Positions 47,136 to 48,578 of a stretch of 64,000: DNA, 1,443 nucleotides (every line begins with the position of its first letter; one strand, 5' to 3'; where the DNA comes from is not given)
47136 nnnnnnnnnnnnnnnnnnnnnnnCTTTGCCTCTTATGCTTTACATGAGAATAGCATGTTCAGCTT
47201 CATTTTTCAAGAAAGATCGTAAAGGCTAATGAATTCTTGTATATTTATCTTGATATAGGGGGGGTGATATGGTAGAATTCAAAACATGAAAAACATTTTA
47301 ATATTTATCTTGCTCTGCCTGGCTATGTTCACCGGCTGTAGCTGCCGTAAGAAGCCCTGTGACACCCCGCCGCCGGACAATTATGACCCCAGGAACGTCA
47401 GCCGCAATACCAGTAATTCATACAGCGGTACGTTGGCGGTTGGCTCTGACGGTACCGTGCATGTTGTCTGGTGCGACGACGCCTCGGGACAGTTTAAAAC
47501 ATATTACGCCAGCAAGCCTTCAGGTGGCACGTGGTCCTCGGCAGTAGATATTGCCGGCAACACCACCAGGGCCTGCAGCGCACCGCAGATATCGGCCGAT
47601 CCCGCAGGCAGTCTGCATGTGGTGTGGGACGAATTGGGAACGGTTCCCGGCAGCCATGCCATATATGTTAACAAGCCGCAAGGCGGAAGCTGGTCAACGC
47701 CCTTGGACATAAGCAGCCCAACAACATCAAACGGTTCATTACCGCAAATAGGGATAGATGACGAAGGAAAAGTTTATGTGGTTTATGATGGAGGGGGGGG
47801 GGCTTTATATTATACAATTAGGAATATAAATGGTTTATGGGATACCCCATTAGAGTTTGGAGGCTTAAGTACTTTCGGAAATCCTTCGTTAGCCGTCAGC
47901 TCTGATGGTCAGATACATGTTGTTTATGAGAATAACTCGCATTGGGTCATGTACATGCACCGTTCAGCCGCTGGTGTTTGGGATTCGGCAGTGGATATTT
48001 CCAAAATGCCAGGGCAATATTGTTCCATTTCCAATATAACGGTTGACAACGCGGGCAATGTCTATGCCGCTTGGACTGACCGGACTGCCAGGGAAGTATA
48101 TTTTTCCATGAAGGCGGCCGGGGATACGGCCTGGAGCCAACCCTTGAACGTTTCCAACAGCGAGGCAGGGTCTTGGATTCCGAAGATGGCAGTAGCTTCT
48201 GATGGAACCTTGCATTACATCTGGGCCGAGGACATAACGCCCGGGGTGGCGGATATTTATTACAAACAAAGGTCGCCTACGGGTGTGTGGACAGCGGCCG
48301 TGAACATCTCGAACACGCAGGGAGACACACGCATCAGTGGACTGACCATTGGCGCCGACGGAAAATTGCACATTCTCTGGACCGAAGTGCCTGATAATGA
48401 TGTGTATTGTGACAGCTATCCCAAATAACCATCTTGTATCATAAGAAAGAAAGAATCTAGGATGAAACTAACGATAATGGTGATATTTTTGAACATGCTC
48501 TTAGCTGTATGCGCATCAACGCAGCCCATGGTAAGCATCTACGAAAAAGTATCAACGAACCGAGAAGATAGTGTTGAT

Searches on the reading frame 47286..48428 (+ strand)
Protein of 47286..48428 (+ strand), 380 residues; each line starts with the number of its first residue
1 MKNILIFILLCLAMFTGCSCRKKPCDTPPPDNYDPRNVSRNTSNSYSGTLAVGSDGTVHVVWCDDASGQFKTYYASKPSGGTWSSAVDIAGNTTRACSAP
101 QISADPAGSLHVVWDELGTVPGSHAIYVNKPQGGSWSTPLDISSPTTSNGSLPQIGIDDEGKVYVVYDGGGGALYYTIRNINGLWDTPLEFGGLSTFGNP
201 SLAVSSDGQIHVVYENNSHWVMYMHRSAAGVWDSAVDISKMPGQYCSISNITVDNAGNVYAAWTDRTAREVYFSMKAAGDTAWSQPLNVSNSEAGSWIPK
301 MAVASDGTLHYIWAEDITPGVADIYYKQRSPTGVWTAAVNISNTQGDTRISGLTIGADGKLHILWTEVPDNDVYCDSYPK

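Call 58: search_protein_families(library=pfam, proteins=[window:47286-48428:+], max_evalue=0.001)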
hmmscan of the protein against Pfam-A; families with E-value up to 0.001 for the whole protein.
window:47286-48428:+ (380 aa): 1 family
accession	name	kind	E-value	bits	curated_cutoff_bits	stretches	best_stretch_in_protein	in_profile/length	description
PF15892.11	BNR_4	-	3.6e-11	43.4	27.3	0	48-167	43-167/272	BNR repeat-containing family member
